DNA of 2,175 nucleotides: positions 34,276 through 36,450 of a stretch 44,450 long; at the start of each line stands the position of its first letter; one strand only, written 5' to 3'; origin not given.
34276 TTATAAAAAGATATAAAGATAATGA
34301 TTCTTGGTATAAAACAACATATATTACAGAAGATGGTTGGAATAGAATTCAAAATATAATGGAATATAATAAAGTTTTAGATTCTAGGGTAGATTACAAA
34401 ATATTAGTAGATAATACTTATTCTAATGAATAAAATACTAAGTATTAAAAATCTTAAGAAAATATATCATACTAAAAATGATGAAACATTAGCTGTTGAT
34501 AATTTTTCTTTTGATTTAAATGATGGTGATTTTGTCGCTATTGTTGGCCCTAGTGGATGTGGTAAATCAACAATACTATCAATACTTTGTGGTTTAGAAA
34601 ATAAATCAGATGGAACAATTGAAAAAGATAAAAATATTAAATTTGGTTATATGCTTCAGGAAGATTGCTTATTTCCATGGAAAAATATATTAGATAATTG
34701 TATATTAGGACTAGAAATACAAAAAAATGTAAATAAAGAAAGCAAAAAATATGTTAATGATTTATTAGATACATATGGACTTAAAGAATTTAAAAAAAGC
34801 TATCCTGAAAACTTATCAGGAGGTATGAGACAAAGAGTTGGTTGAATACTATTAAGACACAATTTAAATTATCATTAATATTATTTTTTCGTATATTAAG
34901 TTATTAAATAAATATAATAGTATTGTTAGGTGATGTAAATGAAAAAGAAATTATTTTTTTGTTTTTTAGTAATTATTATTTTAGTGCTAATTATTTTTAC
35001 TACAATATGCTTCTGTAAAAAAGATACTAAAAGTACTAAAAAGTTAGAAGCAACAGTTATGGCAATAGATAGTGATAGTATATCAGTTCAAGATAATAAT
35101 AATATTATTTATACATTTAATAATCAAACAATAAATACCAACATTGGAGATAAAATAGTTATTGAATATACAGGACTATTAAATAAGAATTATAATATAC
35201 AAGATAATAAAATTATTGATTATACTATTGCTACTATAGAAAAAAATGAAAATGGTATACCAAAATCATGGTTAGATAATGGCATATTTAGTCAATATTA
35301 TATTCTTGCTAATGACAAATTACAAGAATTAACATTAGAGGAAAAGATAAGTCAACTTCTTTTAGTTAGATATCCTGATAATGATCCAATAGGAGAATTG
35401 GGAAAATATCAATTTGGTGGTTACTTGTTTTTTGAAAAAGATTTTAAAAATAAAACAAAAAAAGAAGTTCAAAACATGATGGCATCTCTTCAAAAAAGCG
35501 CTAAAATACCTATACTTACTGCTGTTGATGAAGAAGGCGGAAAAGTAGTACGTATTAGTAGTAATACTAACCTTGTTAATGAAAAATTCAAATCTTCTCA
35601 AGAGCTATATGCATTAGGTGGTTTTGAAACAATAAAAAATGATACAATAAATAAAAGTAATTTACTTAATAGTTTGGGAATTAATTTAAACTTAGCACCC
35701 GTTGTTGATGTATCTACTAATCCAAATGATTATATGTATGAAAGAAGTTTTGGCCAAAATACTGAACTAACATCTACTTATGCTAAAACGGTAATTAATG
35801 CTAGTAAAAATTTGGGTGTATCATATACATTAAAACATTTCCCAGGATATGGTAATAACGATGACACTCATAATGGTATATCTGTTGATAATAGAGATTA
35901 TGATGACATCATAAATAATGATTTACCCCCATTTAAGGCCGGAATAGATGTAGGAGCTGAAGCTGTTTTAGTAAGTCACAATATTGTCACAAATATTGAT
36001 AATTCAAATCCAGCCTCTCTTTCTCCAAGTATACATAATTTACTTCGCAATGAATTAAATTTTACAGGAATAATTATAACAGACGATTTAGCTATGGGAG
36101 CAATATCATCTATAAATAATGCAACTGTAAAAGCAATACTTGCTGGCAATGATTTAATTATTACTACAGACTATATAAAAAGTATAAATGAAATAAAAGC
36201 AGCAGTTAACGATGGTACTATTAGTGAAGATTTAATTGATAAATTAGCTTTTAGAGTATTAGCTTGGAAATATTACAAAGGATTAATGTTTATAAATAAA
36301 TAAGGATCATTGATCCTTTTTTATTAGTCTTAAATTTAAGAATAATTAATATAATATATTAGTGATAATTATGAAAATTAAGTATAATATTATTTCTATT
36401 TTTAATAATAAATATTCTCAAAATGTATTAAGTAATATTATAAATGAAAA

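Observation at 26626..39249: Two different integrative elements interrupt two neighbouring genes of the same three-gene operon, possibly a reversible gene switch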

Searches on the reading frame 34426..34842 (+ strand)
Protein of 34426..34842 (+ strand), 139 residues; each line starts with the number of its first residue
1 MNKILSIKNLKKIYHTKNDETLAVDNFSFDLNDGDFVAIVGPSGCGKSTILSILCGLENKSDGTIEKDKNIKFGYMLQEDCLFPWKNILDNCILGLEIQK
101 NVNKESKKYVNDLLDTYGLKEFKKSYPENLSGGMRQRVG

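Call 9: search_protein_families(library=pfam, proteins=[window:34426-34842:+], max_evalue=0.01)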
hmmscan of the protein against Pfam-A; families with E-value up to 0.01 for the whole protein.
window:34426-34842:+ (139 aa): 9 families
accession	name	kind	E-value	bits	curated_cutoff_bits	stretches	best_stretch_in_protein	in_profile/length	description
PF00005.33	ABC_tran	-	1.5e-22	81.1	25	1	25-138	2-117/137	ABC transporter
PF13476.12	AAA_23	-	1.4e-05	26.2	27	1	5-55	2-40/201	AAA domain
PF03193.22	RsgA_GTPase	-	0.00032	21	30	1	13-68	86-140/174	RsgA GTPase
PF13555.12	AAA_29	-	0.001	19.2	27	1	28-51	16-39/61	P-loop containing region of AAA domain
PF03215.21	Rad17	-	0.0026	18.2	23.8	1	36-55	47-66/186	Rad17 P-loop domain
PF13175.12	AAA_15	-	0.0043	17.1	32.1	1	25-112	15-113/374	AAA ATPase domain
PF13304.12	AAA_21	-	0.0061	17.1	27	1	36-65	1-36/304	AAA domain, putative AbiEii toxin, Type IV TA system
PF13401.12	AAA_22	-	0.0069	17.1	27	0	35-102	6-64/130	AAA domain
PF20703.3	nSTAND1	-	0.0071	16.5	27.1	1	30-52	29-51/379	Novel STAND NTPase 1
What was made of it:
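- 34426..34840 (+): 5' part of the ABC ATPase gene (residues 1-138: Walker A, Q-loop, LSGG signature). ABC_tran profile positions 2-117 (call 9).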

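Call 65: list_cluster_members(proteins=[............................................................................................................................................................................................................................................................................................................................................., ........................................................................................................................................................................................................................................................, window:26626-27231:+, window:34426-34842:+, window:38088-38465:+, window:34939-36300:+, window:31867-33918:-, window:39272-41305:-, window:25065-26420:-])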
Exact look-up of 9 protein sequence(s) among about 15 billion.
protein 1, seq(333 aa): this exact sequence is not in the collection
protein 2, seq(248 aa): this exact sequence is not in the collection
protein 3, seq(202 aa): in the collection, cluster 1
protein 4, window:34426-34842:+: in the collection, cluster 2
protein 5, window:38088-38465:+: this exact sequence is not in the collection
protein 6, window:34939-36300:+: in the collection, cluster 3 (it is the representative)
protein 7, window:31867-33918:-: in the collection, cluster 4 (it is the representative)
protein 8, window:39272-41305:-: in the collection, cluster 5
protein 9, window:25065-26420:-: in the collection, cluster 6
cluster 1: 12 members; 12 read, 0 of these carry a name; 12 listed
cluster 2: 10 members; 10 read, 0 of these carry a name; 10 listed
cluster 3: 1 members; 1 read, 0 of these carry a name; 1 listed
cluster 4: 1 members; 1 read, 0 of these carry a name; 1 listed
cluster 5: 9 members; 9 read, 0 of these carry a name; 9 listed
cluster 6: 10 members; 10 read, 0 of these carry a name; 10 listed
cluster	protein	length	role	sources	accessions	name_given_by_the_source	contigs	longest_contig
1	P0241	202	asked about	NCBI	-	-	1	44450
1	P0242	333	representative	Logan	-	-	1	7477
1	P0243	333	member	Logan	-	-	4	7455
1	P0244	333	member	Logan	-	-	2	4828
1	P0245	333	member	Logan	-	-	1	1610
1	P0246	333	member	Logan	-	-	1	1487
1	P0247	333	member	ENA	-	-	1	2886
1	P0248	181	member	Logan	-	-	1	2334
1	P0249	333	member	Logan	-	-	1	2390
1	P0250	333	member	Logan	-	-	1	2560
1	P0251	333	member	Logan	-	-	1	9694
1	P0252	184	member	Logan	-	-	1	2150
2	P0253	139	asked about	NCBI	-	-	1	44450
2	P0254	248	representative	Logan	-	-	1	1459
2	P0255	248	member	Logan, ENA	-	-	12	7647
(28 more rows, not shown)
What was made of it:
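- Unique cargo: the window's GH3 and aminotransferase-GNAT proteins are singletons (call 65).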

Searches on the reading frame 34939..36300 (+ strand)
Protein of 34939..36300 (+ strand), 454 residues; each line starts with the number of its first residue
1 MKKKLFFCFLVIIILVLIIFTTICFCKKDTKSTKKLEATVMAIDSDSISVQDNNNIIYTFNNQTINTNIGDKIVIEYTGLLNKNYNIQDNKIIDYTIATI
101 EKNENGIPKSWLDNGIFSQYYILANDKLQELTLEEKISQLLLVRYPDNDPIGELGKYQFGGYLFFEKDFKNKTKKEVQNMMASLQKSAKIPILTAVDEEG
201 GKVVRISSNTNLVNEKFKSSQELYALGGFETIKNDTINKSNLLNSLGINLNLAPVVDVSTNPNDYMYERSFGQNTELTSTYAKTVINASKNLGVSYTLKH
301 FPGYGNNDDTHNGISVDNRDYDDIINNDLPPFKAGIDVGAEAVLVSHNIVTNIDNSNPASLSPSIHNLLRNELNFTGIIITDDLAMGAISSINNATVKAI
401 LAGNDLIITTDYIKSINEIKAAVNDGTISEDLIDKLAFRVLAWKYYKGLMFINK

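Call 9: search_protein_families(library=pfam, proteins=[window:34939-36300:+], max_evalue=0.01)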
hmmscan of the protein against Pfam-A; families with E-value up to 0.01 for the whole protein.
window:34939-36300:+ (454 aa): 2 families
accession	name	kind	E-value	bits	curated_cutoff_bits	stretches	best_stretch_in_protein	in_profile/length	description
PF00933.27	Glyco_hydro_3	-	1.4e-60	205.8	27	1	132-441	1-314/316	Glycosyl hydrolase family 3 N terminal domain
PF25274.1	MJ0548_C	-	0.0024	18.5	27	1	34-86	37-87/97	Connectase MJ0548-like, C-terminal domain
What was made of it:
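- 34939..36303 (+): E2 cargo: membrane-anchored GH3 beta-N-acetylhexosaminidase-like protein (454 aa). Glyco_hydro_3, 1.4e-60 (call 9).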

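Call 38: search_protein_families(library=ncbifam, proteins=[window:34939-36300:+], max_evalue=0.00001)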
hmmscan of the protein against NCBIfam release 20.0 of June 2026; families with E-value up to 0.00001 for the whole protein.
window:34939-36300:+ (454 aa): 6 families
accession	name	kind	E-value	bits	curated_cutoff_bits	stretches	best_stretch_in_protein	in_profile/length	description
NF003740.0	PRK05337.1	equivalog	2.6e-44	151.7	207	1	154-434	22-305/340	beta-N-acetylhexosaminidase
NF011678.0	PRK15098.1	equivalog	1.1e-24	86.9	666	1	125-450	39-359/765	beta-glucosidase BglX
NF052329.1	XyloArabinsidase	equivalog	2.7e-18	65.4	1050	1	243-450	137-347/750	beta-xylosidase/alpha-l-arabinosidase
NF052331.1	Bet13-16Glucosase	equivalog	1.7e-12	46.3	1330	1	126-450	18-336/750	exo-beta-d-1,3/1,6-glucosidase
NF052330.1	BetGlucosiCelf0468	equivalog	2e-09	36.3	1300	1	247-442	87-275/817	beta-d-glucosidase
NF041776.1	xylosidase_Xyl3A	equivalog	2e-06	26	1250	1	299-450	169-324/846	xylan 1,4-beta-xylosidase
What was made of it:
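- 34939..36303 (+): NCBIfam beta-N-acetylhexosaminidase, below the cutoff (call 38).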
